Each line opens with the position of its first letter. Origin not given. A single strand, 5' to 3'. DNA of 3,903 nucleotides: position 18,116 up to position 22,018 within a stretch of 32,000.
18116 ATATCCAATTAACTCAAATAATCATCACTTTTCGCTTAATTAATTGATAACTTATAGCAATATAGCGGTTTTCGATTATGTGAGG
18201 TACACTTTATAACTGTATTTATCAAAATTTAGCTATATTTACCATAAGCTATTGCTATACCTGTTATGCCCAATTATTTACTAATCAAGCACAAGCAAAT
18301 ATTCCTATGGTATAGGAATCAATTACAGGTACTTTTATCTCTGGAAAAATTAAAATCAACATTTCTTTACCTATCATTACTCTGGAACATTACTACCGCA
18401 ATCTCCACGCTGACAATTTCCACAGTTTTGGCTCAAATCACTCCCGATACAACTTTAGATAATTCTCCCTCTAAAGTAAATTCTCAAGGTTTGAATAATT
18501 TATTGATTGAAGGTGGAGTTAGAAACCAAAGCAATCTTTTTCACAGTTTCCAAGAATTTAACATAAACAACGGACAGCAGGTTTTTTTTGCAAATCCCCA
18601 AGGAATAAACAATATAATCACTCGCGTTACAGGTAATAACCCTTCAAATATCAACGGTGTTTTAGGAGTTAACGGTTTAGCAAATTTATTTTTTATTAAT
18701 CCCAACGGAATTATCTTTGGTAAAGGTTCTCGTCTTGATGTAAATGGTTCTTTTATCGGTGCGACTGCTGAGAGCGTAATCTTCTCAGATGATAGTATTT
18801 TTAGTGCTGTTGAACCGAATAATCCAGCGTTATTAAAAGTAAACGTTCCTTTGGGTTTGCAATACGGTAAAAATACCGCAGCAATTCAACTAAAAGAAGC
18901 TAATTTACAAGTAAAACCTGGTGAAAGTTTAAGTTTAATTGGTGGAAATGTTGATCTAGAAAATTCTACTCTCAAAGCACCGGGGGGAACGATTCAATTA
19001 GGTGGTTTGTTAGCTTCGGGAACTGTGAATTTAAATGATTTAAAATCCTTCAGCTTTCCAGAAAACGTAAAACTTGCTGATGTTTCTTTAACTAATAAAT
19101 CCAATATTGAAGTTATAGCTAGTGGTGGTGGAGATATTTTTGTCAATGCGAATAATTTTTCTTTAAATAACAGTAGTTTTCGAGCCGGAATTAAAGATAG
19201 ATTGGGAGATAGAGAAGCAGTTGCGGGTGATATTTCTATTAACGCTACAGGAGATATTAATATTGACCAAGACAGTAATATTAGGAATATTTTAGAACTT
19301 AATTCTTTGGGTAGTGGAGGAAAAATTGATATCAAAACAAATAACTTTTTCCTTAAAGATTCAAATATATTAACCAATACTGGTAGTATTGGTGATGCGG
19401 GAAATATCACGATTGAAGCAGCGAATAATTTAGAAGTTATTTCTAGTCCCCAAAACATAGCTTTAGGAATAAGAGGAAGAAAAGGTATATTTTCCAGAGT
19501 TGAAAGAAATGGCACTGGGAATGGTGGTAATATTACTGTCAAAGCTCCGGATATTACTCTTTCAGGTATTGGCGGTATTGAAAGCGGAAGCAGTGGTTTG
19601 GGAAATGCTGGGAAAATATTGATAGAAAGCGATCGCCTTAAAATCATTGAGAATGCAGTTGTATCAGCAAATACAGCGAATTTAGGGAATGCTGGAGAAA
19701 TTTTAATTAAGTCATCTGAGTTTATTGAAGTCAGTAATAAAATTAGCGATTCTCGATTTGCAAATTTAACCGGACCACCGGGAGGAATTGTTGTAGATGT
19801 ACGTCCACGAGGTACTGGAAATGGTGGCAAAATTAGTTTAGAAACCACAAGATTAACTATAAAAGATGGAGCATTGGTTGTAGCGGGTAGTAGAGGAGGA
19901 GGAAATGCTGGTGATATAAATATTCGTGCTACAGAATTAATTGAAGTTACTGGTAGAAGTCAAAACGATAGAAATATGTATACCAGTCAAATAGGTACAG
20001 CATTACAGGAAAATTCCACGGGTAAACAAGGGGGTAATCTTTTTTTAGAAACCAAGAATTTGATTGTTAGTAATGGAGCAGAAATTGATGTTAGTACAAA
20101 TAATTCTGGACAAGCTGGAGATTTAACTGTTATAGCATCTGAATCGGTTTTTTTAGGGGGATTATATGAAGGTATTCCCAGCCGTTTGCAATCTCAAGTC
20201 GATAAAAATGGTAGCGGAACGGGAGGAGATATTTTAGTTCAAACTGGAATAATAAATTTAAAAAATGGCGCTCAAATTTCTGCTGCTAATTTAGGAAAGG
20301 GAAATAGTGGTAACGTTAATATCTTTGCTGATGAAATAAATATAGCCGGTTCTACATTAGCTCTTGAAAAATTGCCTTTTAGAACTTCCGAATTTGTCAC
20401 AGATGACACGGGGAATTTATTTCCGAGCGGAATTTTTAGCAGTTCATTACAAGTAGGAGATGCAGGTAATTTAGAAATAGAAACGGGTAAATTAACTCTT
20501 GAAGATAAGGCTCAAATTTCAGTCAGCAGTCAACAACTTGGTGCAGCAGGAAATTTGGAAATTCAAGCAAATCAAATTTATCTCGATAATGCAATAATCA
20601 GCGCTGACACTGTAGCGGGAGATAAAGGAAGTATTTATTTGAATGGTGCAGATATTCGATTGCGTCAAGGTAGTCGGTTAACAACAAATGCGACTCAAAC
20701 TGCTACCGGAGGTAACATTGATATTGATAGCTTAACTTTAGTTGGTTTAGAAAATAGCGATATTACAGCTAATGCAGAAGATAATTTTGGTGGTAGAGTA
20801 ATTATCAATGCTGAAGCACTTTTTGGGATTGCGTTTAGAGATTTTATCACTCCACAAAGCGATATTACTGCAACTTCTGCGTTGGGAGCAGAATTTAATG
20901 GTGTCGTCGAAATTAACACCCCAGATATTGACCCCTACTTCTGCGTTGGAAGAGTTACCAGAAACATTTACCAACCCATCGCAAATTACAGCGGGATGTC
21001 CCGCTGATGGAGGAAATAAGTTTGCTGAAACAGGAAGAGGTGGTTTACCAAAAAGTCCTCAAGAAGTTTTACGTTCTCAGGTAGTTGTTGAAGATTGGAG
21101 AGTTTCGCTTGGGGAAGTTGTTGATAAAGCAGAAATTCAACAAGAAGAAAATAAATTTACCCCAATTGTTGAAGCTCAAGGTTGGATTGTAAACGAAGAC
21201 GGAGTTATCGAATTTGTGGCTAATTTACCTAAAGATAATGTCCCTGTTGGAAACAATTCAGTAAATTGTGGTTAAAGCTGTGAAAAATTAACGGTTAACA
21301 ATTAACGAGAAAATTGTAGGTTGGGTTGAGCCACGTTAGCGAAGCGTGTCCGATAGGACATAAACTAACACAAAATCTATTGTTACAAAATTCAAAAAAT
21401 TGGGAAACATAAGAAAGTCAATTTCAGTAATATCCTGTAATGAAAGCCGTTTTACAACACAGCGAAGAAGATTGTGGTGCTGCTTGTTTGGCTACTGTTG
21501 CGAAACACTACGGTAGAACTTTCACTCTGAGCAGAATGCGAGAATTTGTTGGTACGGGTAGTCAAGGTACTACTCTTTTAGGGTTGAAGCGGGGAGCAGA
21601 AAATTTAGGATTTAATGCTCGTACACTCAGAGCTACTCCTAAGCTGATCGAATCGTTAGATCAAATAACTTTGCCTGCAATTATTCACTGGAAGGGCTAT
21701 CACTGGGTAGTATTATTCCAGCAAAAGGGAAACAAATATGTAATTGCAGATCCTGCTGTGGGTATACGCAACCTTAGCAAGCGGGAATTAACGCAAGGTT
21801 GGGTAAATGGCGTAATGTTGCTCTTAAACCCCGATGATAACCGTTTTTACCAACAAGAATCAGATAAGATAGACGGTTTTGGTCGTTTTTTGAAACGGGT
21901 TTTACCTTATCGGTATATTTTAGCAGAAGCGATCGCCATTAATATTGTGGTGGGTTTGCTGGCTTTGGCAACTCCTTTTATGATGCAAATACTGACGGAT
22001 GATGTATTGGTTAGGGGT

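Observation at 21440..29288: A double-glycine peptide export system (three divergent precursors, HlyD adaptor, C39 ABC exporter) sits inside a developmentally excised element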

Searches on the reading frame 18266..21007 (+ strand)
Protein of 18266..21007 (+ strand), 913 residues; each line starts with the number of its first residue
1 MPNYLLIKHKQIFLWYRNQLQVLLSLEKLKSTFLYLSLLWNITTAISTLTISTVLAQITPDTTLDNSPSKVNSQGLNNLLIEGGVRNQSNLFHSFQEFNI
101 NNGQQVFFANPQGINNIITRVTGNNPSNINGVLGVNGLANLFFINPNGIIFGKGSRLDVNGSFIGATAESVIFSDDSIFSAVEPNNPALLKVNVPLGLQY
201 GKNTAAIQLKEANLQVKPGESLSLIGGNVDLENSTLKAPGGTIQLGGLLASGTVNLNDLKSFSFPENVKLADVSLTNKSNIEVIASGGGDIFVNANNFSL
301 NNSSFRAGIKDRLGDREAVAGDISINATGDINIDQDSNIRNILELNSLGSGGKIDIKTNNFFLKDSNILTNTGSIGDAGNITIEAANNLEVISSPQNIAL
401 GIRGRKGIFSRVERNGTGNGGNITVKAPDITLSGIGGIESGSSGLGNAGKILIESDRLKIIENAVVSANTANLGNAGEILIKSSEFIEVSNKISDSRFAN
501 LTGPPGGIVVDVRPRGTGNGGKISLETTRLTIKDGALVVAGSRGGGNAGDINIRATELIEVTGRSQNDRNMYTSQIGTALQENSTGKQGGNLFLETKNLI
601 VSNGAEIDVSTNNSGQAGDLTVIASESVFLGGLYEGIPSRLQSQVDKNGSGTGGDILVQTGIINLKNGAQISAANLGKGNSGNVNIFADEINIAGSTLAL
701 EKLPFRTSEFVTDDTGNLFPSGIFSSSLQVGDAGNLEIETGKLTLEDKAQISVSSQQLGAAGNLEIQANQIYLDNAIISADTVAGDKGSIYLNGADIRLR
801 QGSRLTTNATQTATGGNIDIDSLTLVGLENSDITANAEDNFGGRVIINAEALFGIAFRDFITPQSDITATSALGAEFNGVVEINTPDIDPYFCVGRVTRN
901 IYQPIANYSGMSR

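Call 5: search_protein_families(library=ncbifam, proteins=[window:18266-21007:+], max_evalue=0.01)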
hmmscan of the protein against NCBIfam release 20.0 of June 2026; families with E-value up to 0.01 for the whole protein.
window:18266-21007:+ (913 aa): 1 family
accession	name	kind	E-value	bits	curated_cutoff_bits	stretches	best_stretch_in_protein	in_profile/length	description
TIGR01901.1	adhes_NPXG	domain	2e-24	85.3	29.1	1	92-169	1-78/79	filamentous hemagglutinin N-terminal domain-containing protein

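Call 6: search_protein_families(library=pfam, proteins=[window:18266-21007:+], max_evalue=0.01)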
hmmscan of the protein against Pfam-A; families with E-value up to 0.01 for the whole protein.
window:18266-21007:+ (913 aa): 1 family
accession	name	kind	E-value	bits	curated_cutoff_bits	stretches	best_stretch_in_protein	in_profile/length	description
PF05860.19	TPS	-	6.1e-54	184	33.5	1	56-291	1-250/252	TPS secretion domain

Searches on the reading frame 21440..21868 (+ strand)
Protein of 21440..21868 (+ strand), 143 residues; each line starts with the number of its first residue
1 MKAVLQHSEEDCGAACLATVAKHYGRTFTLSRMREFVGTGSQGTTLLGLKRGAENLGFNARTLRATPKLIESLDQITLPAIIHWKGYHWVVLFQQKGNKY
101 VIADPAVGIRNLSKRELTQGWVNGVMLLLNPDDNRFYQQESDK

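Call 49: search_solved_structures(query=window:21440-21868:+, max_evalue=0.001, show_alignments=4)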
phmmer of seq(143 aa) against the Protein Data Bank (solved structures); distinct sequences matched with E-value up to 0.001: 12.
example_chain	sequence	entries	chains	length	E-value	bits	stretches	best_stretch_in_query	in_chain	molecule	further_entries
5xe8_A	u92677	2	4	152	1.2e-21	80.5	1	3-134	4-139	Putative ABC transporter, ATP-binding protein ComA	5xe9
3k8u_A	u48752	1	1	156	1.4e-21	80.4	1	3-134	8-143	Putative ABC transporter, ATP-binding protein ComA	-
7n87_A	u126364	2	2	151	1.7e-19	73.6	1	4-131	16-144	ABC-type bacteriocin transporter | Peptidase C39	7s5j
4s0f_A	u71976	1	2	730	2e-19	73.4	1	4-132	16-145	ABC-type bacteriocin transporter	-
4ry2_A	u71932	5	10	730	2e-19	73.3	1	4-132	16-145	ABC-type bacteriocin transporter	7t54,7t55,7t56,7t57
8vp3_A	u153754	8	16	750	2.1e-19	73.3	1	4-132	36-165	ABC-type bacteriocin transporter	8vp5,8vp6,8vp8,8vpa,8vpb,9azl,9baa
6v9z_A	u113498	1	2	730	3.8e-18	69.2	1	4-132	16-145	ABC-type bacteriocin transporter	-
8vp9_A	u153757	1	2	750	1.7e-16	63.9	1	4-132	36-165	ABC-type bacteriocin transporter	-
6mpz_A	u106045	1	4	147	5.8e-15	58.9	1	4-133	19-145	Double Glycine Motif Protease domain from AMS/PCAT Transporter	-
8hf6_A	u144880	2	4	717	1.5e-14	57.5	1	8-133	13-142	Competence factor transporting ATP-binding protein/permease ComA | Transport/processing ATP-binding protein ComA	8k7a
8hf7_A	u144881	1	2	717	1.5e-14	57.5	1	8-133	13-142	Competence factor transporting ATP-binding protein/permease ComA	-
8hf4_A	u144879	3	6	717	1.5e-14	57.5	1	8-133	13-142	Transport/processing ATP-binding protein ComA | Competence factor transporting ATP-binding protein/permease ComA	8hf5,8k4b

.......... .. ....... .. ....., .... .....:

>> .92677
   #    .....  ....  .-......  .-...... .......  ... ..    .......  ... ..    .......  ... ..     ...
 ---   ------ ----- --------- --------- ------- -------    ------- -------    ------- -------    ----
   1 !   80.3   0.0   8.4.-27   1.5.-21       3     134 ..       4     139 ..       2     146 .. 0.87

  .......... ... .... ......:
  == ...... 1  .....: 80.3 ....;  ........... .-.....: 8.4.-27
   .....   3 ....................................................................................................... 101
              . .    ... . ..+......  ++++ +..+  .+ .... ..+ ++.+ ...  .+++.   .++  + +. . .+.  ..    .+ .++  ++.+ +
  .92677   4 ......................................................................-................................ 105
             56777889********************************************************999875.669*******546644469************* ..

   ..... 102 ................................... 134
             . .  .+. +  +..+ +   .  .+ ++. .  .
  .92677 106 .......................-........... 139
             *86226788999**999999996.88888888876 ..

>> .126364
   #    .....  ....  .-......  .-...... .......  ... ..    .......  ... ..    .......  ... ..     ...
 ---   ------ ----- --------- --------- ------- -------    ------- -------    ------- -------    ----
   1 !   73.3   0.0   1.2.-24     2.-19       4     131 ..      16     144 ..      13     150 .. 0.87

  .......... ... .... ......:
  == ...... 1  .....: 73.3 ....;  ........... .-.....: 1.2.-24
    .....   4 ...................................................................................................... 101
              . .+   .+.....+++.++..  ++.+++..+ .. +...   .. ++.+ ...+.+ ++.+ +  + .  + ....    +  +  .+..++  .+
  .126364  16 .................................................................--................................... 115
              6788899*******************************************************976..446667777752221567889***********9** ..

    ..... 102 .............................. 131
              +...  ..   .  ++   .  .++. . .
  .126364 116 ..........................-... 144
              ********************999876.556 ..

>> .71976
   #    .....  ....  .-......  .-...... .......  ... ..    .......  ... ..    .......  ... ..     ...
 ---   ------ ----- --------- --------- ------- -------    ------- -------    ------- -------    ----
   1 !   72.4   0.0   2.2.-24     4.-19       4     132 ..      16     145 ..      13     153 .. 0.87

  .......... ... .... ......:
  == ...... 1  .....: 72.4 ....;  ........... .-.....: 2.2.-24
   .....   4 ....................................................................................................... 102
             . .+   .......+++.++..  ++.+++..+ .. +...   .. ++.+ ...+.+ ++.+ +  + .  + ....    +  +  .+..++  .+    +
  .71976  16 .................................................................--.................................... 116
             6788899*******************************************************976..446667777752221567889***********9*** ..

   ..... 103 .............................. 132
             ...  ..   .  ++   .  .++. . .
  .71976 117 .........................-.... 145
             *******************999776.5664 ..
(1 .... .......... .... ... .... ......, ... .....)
